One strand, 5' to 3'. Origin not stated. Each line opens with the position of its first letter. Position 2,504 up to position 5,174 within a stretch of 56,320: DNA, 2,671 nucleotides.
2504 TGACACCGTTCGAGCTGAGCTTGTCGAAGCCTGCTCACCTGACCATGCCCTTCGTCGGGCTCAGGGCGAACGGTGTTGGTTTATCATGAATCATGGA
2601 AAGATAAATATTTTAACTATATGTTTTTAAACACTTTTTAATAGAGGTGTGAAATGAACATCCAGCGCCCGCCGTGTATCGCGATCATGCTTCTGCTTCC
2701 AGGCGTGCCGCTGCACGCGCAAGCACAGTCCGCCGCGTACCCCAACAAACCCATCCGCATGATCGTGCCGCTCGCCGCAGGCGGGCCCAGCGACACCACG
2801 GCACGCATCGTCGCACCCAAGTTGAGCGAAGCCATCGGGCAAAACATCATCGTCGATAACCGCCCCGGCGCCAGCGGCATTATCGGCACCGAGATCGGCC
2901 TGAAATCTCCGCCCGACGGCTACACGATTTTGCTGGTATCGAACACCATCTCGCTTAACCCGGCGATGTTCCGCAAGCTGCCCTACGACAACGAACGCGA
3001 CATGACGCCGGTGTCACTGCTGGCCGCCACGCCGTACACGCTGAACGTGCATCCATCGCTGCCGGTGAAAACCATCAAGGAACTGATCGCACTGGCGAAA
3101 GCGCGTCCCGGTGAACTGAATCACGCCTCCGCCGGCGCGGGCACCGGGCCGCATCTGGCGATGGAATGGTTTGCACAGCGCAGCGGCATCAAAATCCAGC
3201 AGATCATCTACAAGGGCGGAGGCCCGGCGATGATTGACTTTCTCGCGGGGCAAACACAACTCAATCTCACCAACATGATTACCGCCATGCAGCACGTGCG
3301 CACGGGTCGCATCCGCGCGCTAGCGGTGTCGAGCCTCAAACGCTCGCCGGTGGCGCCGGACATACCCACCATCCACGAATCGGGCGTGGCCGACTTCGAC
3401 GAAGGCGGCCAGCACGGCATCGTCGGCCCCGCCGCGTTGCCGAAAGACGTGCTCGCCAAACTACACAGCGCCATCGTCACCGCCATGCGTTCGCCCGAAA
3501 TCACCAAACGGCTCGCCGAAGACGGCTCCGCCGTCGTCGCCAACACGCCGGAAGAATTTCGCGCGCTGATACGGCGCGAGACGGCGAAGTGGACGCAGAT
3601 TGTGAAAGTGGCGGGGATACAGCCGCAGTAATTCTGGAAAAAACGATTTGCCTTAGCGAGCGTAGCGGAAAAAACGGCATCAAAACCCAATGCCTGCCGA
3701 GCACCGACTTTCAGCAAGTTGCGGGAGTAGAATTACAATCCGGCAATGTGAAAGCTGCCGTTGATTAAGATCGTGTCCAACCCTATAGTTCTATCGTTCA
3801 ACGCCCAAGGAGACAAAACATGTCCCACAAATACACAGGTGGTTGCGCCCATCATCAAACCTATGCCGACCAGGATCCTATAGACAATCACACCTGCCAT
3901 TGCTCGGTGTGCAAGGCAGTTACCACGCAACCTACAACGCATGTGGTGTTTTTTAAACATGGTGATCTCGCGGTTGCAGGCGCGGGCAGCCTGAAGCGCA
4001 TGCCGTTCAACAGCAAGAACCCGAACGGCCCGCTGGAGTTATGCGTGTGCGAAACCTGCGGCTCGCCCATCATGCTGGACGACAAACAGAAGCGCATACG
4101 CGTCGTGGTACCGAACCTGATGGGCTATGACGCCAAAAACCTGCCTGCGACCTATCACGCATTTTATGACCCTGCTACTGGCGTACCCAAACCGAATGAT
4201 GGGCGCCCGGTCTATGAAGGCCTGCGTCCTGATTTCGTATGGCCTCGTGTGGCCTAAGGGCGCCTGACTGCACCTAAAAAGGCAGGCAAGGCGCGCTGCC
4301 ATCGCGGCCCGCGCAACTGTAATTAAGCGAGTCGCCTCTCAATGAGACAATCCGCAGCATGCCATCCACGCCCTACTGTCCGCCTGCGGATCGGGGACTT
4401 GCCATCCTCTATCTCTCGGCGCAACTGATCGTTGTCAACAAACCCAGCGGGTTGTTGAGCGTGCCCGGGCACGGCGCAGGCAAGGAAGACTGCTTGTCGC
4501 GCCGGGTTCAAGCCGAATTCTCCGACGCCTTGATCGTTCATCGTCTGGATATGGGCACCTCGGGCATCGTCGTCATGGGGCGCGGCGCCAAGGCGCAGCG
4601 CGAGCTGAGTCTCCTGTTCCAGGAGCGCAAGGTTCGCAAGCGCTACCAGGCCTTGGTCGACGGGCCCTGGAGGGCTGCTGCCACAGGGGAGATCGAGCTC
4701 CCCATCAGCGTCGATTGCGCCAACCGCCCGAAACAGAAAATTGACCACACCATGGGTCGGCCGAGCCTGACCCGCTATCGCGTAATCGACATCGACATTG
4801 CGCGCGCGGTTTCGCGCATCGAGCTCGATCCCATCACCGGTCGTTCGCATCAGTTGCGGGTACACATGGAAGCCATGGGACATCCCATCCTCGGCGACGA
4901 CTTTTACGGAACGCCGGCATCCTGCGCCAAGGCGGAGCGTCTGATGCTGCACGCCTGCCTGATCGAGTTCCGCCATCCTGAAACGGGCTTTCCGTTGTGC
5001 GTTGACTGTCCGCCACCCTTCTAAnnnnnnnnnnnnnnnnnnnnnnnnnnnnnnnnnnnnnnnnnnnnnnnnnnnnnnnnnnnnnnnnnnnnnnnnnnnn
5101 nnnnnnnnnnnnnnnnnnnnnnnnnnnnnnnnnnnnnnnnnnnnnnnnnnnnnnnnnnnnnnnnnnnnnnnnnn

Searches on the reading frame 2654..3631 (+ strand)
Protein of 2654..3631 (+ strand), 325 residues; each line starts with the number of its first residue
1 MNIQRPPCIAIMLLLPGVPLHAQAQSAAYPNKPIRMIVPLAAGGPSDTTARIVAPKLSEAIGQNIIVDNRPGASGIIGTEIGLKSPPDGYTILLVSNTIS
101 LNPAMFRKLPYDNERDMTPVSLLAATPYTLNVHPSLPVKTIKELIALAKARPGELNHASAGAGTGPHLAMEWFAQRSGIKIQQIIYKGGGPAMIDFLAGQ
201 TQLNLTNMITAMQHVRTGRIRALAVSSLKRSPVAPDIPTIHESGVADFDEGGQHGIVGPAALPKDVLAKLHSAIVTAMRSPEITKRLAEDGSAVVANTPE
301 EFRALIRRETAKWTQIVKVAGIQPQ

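Call 98: search_protein_families(library=pfam, proteins=[window:2654-3631:+], max_evalue=0.00001)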
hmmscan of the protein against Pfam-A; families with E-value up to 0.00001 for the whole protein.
window:2654-3631:+ (325 aa): 1 family
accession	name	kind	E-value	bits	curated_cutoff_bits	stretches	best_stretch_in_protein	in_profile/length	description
PF03401.19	TctC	-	2.7e-69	234.2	27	1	50-321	2-273/274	Tripartite tricarboxylate transporter family receptor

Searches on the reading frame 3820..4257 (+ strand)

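Call 98: search_protein_families(library=pfam, proteins=[window:3820-4257:+], max_evalue=0.00001)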
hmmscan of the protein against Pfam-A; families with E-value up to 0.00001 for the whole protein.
window:3820-4257:+ (145 aa): 1 family
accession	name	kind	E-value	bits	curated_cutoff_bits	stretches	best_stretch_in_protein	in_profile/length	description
PF04828.22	GFA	-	2.1e-10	41.1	24.3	1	9-113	8-110/115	Glutathione-dependent formaldehyde-activating enzyme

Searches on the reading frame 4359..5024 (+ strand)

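Call 98: search_protein_families(library=pfam, proteins=[window:4359-5024:+], max_evalue=0.00001)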
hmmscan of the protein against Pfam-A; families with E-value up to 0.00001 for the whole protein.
window:4359-5024:+ (221 aa): 1 family
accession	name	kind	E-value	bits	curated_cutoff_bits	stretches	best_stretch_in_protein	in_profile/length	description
PF00849.27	PseudoU_synth_2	-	8.6e-30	104.4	26.8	1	22-172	1-152/152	RNA pseudouridylate synthase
